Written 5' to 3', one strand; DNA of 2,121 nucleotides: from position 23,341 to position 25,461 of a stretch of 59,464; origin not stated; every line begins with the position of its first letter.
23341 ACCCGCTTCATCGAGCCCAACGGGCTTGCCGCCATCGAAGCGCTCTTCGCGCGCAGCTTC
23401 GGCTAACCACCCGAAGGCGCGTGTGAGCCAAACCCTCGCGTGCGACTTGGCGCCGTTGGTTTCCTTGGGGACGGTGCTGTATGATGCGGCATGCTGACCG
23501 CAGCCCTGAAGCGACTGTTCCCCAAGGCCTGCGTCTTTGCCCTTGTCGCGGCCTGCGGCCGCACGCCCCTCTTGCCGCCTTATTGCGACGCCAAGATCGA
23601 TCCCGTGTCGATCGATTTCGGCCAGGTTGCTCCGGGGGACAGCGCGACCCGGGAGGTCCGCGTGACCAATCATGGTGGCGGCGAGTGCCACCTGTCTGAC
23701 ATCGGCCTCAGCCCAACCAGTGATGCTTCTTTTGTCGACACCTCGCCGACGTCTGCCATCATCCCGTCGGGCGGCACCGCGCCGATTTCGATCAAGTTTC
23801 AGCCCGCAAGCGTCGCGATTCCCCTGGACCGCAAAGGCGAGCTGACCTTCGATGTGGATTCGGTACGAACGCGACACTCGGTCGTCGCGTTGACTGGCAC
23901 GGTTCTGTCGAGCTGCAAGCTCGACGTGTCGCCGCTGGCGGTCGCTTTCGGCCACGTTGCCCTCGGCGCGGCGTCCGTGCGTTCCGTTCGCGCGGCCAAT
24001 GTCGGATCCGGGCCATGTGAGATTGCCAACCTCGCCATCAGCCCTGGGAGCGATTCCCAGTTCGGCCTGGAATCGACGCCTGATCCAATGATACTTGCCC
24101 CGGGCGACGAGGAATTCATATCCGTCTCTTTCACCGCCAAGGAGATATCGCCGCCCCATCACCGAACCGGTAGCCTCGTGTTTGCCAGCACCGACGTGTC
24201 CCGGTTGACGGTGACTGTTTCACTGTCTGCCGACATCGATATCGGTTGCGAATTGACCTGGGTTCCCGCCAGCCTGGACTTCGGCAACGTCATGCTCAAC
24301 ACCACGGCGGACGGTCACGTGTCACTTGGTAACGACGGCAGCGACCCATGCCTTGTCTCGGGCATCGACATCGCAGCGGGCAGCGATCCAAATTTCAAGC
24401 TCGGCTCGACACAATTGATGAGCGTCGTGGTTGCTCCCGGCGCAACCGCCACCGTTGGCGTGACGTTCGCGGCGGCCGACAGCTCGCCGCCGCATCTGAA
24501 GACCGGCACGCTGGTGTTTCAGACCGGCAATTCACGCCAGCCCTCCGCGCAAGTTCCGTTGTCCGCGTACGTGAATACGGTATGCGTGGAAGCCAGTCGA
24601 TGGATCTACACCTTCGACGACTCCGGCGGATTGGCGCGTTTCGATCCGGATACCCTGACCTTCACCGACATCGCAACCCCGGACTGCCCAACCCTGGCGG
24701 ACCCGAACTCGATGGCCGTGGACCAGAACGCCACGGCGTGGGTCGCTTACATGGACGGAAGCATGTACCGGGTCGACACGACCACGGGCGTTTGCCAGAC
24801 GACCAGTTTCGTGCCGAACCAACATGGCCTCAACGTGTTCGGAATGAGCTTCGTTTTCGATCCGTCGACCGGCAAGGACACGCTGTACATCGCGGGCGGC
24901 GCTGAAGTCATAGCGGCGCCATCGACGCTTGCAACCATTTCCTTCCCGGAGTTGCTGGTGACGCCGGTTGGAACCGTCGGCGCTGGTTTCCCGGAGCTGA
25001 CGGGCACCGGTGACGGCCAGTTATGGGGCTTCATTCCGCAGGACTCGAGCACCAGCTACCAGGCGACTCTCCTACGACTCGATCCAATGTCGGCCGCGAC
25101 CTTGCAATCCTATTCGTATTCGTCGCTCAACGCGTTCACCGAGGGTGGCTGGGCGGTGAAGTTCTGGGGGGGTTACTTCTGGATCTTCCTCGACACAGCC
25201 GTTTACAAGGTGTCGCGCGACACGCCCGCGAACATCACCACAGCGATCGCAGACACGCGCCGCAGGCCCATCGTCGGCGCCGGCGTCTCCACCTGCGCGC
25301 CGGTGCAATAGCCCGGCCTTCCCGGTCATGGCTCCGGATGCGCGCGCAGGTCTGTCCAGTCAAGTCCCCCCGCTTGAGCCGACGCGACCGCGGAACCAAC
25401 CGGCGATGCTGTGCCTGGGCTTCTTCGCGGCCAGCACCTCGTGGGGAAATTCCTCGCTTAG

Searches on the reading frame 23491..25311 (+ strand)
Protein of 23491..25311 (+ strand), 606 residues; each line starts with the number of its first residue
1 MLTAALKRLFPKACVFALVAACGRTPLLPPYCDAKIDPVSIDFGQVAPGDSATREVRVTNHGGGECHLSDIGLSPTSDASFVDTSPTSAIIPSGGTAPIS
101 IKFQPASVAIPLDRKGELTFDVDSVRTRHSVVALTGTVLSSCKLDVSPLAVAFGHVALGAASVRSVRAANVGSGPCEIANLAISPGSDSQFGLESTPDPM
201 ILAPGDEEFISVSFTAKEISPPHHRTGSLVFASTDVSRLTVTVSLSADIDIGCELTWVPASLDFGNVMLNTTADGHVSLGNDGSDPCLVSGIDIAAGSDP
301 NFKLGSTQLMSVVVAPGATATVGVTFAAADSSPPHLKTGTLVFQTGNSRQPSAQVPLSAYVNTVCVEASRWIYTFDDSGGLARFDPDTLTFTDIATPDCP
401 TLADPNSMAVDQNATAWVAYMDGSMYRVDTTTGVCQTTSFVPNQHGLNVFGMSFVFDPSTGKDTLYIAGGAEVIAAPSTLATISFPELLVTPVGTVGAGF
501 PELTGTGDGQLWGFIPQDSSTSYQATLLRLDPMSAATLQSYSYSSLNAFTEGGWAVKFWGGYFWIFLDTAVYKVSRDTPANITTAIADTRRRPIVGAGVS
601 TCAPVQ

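Call 76: search_protein_families(library=pfam, proteins=[window:23491-25311:+], max_evalue=0.0001)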
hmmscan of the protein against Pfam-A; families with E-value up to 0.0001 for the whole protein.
window:23491-25311:+ (606 aa): 8 families
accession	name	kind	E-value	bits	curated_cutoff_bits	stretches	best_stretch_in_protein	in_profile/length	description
PF15780.11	ASH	-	7.7e-17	61.7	27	1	39-108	12-79/98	Abnormal spindle-like microcephaly-assoc'd, ASPM-SPD-2-Hydin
PF22544.2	HYDIN_VesB_CFA65-like_Ig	-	2.1e-14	54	25.5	1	37-124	6-88/100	HYDIN/CFA65/VesB-like, Ig-like domain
PF22073.2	Cep192_D4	-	2.8e-14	53.7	35.5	0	260-360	9-110/112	Cep192 domain 4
PF07610.17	DUF1573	-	1.5e-07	31.7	26.1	0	37-109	4-72/98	Protein of unknown function (DUF1573)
PF14874.12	PapD-like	-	2e-07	31.5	27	0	143-177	3-37/102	Flagellar-associated PapD-like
PF14016.12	DUF4232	-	2.8e-07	31.2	27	0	276-358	22-112/129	Domain of unknown function (DUF4232)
PF12371.14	TMEM131_like_N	-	1.8e-06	28.5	28.8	0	258-326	4-68/84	Transmembrane protein 131-like N-terminal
PF23619.1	Ig_VWA7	-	2.1e-05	25.1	27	0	42-106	8-69/104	VWA7 Ig-like domain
